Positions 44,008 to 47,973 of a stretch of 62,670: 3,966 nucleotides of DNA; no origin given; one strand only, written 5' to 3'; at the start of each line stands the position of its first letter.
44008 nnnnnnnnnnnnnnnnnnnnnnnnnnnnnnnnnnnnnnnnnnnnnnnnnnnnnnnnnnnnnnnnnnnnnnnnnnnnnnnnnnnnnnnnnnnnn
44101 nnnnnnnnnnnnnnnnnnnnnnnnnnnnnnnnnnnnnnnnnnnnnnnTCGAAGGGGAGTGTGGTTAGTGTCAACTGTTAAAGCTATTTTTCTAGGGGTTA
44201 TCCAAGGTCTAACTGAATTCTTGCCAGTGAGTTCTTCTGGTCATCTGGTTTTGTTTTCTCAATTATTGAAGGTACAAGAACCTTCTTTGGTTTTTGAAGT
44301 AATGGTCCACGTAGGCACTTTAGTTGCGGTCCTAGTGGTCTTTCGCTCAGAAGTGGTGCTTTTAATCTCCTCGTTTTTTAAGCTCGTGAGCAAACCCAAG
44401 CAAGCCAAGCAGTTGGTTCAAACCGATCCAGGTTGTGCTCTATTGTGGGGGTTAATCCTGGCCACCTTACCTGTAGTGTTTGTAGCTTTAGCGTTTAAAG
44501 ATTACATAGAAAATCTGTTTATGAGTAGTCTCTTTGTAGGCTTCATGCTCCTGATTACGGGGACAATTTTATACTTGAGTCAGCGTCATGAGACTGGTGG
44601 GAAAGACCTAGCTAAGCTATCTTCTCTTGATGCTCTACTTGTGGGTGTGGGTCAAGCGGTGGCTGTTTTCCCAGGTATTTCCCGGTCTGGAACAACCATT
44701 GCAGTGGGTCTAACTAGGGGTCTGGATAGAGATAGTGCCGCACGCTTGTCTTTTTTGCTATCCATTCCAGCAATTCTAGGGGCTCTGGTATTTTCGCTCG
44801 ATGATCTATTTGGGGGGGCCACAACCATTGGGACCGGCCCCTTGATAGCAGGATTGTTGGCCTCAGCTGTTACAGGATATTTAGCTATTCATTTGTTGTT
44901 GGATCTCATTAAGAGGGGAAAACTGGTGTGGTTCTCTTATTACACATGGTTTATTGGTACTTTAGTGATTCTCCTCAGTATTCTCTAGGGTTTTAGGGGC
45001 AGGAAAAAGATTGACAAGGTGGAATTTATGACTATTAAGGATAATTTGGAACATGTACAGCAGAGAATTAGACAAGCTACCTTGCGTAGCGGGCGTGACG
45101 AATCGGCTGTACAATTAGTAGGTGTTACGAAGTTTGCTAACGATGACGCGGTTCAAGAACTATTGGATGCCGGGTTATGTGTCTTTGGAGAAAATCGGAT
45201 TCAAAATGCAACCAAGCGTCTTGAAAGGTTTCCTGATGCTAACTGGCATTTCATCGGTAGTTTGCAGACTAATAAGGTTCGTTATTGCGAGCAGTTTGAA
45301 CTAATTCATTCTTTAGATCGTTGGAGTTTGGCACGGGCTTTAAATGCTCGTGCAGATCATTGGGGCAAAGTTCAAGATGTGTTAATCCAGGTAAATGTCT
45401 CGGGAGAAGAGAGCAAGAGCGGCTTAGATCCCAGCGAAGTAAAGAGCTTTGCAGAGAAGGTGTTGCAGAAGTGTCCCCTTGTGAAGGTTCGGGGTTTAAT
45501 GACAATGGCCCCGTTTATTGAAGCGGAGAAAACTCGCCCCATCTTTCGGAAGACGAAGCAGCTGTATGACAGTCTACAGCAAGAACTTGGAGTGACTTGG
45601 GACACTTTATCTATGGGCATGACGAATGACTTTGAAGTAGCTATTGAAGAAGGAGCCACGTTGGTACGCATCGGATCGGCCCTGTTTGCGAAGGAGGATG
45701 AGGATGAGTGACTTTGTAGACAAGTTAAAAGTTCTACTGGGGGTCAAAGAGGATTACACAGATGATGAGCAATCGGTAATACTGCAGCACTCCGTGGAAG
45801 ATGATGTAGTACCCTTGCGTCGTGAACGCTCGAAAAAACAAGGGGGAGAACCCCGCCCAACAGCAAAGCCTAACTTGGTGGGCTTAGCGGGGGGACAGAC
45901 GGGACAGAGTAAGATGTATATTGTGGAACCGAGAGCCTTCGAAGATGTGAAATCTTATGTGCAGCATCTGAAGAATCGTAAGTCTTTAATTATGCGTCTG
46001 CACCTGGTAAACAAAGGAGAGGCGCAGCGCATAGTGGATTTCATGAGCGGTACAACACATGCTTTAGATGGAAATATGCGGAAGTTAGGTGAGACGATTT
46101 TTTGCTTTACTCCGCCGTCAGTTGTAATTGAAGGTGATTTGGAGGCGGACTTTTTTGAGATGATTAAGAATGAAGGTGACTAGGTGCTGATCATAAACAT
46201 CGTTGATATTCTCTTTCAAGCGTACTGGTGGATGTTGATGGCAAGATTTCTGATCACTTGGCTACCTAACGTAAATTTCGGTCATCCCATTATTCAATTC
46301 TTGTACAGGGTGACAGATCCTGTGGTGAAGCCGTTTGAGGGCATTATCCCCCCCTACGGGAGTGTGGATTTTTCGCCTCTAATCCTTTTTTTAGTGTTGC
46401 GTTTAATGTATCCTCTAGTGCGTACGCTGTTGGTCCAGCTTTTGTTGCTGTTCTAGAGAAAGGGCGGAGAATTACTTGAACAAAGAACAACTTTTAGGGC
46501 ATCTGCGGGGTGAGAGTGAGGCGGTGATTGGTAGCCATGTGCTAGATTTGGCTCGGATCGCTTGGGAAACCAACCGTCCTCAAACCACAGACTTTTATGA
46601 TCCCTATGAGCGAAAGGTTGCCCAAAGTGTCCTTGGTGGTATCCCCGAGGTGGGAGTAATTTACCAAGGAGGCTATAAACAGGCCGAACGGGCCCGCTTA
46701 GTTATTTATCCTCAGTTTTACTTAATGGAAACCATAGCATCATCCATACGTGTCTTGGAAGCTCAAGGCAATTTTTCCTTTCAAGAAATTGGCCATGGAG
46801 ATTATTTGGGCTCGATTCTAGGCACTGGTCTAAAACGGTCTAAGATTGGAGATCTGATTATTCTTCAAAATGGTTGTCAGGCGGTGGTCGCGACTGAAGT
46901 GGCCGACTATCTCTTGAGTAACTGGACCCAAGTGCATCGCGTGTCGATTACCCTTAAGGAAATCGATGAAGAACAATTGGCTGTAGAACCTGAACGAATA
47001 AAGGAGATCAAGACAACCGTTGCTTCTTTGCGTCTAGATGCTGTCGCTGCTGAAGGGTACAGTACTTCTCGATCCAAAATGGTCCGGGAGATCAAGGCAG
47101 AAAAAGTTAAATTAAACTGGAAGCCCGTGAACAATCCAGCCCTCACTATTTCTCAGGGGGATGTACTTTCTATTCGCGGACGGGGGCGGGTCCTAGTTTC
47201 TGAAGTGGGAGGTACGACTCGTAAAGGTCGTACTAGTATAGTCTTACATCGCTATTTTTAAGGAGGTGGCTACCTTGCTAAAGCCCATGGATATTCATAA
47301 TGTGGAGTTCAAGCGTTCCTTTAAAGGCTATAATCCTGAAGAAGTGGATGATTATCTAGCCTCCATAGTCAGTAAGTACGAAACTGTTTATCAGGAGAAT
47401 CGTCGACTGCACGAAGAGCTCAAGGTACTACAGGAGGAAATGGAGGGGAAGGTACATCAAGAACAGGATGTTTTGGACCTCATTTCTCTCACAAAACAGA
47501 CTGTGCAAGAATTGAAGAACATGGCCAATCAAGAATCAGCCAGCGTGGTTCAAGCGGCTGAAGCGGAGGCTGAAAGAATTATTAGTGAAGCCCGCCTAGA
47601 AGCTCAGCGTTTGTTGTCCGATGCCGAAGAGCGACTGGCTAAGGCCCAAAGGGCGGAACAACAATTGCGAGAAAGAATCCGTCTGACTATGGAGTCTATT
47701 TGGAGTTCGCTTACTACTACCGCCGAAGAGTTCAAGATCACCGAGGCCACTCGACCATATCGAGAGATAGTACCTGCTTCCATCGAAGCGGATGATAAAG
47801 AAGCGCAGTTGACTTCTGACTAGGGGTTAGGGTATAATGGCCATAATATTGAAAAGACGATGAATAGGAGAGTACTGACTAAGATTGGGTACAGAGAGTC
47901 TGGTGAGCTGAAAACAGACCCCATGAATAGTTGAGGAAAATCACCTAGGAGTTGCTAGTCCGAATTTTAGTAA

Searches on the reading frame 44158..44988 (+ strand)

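Call 48: search_protein_families(library=pfam, proteins=[window:44158-44988:+])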
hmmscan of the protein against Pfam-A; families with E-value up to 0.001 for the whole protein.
window:44158-44988:+ (276 aa): 1 family
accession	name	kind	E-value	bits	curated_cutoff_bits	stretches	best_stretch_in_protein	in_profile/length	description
PF02673.24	BacA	-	8.9e-78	262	33.4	1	9-268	1-256/257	Bacitracin resistance protein BacA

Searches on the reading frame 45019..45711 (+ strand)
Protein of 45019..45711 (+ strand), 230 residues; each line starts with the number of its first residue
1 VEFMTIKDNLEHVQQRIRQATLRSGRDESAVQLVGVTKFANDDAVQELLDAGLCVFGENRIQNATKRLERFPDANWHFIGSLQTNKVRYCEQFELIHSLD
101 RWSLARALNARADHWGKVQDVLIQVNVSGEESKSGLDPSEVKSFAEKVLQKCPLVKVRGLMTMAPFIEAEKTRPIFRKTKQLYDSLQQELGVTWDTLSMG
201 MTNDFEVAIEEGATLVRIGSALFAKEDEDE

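Call 48: search_protein_families(library=pfam, proteins=[window:45019-45711:+])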
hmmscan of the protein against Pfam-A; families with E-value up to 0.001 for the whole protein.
window:45019-45711:+ (230 aa): 1 family
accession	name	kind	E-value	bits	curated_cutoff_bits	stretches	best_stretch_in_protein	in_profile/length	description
PF01168.26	Ala_racemase_N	-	2.6e-18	67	24.1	1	10-223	3-216/220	Alanine racemase, N-terminal domain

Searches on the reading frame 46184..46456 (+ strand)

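Call 23: search_protein_families(library=pfam, proteins=[window:46184-46456:+], max_evalue=0.01)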
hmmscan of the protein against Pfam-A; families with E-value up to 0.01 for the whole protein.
window:46184-46456:+ (90 aa): 1 family
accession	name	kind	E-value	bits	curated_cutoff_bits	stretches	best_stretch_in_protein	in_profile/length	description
PF02325.22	YGGT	-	4.6e-21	75.4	27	1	9-75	2-66/70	YGGT family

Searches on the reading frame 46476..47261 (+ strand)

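Call 48: search_protein_families(library=pfam, proteins=[window:46476-47261:+])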
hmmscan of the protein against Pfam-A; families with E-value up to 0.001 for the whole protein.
window:46476-47261:+ (261 aa): 2 families
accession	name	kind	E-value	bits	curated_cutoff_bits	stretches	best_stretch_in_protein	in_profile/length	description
PF17774.7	YlmH_RBD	-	3.5e-16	59.7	23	1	91-165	8-82/84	Putative RNA-binding domain in YlmH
PF01479.30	S4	-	5.7e-07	29.6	22.8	1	186-231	2-48/48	S4 domain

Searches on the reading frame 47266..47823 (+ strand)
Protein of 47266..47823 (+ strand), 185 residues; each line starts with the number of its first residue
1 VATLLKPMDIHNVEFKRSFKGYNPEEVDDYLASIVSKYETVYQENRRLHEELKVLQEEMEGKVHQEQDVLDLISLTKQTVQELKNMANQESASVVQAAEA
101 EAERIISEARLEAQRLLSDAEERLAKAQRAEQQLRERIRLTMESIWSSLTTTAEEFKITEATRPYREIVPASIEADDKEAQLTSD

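Call 48: search_protein_families(library=pfam, proteins=[window:47266-47823:+])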
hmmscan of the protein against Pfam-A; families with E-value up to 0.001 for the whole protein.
window:47266-47823:+ (185 aa): 1 family
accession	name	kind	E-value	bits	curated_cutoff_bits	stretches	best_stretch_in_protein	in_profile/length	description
PF05103.18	DivIVA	-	4e-26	91.9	28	1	6-134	2-126/131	DivIVA protein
